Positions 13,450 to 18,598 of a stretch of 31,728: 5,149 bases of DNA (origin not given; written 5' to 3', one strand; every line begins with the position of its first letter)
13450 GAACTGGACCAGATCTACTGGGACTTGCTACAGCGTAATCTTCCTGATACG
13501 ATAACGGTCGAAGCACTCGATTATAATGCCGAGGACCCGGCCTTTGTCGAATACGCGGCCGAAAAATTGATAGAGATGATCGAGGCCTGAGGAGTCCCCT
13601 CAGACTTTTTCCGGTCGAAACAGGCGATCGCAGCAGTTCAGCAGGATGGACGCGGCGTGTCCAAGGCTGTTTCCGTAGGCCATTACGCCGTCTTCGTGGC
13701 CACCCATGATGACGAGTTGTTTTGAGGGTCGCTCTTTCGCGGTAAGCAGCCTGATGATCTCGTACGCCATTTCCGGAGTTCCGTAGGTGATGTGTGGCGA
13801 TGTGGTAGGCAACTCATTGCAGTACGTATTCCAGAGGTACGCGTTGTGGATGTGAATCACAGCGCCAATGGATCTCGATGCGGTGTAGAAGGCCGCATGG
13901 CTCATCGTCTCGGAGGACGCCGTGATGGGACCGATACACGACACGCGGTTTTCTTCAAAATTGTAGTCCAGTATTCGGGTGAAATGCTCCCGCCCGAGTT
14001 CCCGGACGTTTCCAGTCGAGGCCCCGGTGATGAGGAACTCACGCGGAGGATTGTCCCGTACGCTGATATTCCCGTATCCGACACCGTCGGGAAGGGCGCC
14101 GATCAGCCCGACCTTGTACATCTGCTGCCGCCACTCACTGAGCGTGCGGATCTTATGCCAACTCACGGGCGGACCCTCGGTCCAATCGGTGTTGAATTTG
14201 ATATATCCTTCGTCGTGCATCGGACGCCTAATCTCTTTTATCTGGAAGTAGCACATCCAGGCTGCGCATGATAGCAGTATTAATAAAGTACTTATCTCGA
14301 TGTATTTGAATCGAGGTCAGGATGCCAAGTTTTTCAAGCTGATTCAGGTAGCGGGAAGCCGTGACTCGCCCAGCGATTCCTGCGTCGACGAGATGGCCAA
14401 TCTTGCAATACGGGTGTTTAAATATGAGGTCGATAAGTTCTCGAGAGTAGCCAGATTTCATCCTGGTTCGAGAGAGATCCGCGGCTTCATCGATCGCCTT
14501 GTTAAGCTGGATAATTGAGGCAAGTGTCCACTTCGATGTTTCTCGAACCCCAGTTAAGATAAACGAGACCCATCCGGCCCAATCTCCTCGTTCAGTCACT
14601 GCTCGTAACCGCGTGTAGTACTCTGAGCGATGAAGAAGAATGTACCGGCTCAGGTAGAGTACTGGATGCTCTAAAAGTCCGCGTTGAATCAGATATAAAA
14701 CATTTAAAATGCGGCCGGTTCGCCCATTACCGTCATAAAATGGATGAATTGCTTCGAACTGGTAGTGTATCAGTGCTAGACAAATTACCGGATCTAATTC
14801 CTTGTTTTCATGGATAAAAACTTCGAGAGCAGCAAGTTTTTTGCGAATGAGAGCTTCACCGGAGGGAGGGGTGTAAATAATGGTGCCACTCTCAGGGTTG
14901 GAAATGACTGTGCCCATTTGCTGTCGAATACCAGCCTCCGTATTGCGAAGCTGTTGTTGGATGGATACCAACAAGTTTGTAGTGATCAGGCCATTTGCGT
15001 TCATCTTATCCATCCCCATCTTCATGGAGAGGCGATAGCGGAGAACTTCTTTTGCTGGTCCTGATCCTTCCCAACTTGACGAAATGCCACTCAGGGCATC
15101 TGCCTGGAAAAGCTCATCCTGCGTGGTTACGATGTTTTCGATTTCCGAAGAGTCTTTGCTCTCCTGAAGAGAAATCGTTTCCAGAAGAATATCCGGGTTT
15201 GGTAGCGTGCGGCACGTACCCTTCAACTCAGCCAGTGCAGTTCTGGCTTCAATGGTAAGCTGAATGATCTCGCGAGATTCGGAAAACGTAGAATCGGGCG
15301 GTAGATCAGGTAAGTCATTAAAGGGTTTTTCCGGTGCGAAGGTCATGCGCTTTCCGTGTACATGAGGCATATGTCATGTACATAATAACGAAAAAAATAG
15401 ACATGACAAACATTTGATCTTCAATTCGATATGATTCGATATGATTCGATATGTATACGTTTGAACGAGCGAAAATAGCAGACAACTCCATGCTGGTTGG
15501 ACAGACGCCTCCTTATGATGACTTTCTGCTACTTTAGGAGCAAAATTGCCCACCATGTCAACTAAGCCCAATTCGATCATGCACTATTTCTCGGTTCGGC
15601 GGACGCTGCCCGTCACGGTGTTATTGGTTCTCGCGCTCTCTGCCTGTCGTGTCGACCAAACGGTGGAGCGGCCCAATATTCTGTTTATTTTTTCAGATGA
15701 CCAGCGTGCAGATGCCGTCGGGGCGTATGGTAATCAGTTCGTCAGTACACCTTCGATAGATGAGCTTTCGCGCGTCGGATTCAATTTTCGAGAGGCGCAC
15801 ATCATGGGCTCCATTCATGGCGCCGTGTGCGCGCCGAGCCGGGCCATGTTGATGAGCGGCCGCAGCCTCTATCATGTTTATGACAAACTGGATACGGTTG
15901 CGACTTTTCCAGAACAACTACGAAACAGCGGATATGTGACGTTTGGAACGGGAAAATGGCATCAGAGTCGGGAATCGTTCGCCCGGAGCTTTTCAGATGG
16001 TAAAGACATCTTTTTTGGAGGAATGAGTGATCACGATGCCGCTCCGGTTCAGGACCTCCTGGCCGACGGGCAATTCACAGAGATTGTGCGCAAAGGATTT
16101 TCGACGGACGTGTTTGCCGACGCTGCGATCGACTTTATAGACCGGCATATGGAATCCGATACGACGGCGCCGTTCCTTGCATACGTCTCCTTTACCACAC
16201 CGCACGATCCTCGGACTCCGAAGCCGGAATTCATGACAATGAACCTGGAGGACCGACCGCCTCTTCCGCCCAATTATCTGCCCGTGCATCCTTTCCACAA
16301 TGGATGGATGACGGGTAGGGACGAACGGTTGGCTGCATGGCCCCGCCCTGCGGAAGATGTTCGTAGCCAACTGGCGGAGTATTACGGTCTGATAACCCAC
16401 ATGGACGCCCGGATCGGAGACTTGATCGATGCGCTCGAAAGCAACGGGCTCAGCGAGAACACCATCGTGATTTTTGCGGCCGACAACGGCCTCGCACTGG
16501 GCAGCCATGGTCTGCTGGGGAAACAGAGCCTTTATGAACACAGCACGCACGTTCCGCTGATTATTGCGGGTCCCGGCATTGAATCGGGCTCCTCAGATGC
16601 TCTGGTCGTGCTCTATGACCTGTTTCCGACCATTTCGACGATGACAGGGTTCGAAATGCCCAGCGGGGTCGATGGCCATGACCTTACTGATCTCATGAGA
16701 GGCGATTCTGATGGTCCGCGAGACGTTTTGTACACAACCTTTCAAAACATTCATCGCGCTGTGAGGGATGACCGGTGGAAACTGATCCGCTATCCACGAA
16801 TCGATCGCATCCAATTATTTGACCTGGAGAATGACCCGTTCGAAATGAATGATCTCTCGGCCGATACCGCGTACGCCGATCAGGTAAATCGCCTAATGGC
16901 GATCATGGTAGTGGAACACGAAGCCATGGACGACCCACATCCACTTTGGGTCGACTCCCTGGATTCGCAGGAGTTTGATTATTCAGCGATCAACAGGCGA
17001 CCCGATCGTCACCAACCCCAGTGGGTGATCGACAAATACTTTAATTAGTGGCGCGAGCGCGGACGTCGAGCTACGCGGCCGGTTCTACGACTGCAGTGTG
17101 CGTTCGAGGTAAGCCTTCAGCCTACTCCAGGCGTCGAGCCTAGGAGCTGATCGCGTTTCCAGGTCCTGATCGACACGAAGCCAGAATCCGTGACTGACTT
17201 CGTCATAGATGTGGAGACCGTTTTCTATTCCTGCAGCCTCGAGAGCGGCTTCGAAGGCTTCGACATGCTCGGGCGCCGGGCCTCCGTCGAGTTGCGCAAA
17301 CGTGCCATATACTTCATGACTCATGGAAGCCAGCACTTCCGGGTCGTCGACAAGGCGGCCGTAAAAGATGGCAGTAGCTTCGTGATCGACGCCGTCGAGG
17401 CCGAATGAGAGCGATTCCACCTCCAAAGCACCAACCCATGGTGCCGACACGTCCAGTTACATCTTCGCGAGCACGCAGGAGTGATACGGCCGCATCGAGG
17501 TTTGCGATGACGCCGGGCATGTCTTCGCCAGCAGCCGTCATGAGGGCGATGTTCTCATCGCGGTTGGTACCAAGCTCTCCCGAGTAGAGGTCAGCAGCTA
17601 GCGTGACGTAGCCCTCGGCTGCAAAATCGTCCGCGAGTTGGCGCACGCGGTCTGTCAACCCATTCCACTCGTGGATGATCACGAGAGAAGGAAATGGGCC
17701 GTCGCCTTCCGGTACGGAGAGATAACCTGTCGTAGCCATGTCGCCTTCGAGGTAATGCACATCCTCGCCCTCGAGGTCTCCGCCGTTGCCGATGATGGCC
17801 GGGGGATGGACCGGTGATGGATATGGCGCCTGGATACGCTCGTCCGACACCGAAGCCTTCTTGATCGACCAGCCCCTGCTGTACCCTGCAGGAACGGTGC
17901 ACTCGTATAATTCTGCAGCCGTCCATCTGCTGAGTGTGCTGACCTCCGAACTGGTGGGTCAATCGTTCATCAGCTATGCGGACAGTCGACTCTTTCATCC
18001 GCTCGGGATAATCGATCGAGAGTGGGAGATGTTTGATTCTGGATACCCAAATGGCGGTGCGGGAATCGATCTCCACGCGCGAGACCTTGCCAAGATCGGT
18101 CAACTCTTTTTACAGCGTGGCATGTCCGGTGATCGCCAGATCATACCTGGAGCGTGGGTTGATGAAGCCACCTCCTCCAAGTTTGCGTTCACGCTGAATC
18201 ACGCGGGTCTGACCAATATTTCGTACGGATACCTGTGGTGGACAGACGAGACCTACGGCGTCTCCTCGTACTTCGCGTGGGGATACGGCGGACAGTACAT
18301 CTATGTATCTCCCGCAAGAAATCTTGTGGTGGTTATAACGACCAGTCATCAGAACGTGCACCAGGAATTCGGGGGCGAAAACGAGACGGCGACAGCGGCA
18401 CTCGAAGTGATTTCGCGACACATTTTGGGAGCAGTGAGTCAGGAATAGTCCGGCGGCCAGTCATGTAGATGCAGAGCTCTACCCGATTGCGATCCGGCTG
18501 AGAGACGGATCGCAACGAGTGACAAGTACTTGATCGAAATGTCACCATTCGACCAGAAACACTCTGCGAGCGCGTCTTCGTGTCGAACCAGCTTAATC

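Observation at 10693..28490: Four IS-free gene-fusing junctions, with decay confined to the broken genes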

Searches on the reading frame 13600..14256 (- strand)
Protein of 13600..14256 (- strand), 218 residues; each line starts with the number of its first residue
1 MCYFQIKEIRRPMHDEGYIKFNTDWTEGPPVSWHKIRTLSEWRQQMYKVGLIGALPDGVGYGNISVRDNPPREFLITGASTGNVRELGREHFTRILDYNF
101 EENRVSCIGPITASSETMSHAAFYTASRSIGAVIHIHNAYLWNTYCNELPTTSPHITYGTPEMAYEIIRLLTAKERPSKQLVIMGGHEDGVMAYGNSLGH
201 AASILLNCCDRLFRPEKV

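Call 4: search_protein_families(library=pfam, proteins=[window:13600-14256:-], max_evalue=0.01)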
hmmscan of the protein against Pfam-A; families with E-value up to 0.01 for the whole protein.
window:13600-14256:- (218 aa): 1 family
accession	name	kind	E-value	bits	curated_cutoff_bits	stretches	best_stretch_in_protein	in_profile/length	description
PF00596.27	Aldolase_II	-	4.3e-11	43.5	22.2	1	60-203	19-170/183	Class II Aldolase and Adducin N-terminal domain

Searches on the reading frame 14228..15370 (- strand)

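Call 4: search_protein_families(library=pfam, proteins=[window:14228-15370:-], max_evalue=0.01)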
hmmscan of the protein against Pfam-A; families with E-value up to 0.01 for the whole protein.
window:14228-15370:- (380 aa): 3 families
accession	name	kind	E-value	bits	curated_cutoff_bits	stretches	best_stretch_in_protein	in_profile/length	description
PF21248.3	SoFic-like_C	-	9.7e-25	87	27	1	294-366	3-75/76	Protein adenylyltransferase SoFic-like, C-terminal domain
PF13784.11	Fic_N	-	8.6e-23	80.6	26.7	1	37-120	2-81/82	Fic/DOC family N-terminal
PF02661.23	Fic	-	4.6e-14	53.5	24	1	130-227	3-93/93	Fic/DOC family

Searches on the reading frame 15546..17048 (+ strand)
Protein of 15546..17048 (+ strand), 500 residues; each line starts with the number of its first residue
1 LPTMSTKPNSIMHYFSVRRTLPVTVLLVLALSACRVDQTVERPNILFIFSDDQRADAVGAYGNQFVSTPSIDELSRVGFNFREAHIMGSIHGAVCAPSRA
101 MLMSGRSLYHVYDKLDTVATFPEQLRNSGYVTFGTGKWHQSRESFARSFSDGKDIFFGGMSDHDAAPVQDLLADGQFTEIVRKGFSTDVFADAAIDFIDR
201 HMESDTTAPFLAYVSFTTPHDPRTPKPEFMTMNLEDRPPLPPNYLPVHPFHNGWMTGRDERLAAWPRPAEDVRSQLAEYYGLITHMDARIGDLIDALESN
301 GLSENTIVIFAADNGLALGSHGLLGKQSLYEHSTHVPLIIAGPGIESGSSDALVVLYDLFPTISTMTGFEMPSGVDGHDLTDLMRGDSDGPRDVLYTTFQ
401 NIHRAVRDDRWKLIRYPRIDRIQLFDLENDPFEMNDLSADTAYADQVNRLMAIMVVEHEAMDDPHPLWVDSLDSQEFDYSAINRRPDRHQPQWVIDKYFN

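Call 4: search_protein_families(library=pfam, proteins=[window:15546-17048:+], max_evalue=0.01)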
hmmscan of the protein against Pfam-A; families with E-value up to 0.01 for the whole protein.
window:15546-17048:+ (500 aa): 3 families
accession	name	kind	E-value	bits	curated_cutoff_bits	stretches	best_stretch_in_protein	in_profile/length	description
PF00884.28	Sulfatase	-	9.9e-47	160.1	25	1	43-368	1-300/301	Sulfatase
PF16347.10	SGSH_C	-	1.4e-19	71.2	29.3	1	319-452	1-146/154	N-sulphoglucosamine sulphohydrolase, C-terminal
PF01663.27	Phosphodiest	-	0.0081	16.2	23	0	284-317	189-222/342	Type I phosphodiesterase / nucleotide pyrophosphatase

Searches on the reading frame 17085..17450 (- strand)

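Call 4: search_protein_families(library=pfam, proteins=[window:17085-17450:-], max_evalue=0.01)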
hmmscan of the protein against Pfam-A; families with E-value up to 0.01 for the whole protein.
window:17085-17450:- (121 aa): 1 family
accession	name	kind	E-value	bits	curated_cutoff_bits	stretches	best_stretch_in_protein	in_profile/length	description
PF01738.24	DLH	-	3.4e-09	37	21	1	24-117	122-215/217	Dienelactone hydrolase family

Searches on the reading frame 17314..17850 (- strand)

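Call 4: search_protein_families(library=pfam, proteins=[window:17314-17850:-], max_evalue=0.01)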
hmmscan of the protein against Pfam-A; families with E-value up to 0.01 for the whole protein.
window:17314-17850:- (178 aa): 2 families
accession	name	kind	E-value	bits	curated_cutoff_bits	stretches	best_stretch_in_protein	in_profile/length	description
PF01738.24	DLH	-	2.2e-20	73.6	21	1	42-149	3-113/217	Dienelactone hydrolase family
PF02129.25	Peptidase_S15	-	0.0083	16.3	23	0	46-149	11-111/262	X-Pro dipeptidyl-peptidase (S15 family)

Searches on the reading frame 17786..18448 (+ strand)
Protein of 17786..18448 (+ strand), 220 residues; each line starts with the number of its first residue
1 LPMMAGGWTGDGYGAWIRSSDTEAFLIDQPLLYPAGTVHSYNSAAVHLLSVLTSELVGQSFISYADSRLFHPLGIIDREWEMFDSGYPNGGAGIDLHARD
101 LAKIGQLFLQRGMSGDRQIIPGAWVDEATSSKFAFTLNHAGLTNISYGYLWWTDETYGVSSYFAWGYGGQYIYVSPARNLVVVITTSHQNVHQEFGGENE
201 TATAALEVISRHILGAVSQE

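Call 4: search_protein_families(library=pfam, proteins=[window:17786-18448:+], max_evalue=0.01)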
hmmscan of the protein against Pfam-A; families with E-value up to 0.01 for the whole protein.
window:17786-18448:+ (220 aa): 1 family
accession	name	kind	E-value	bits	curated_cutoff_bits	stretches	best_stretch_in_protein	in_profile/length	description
PF00144.29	Beta-lactamase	-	4.8e-16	59.3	27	1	9-201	108-323/329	Beta-lactamase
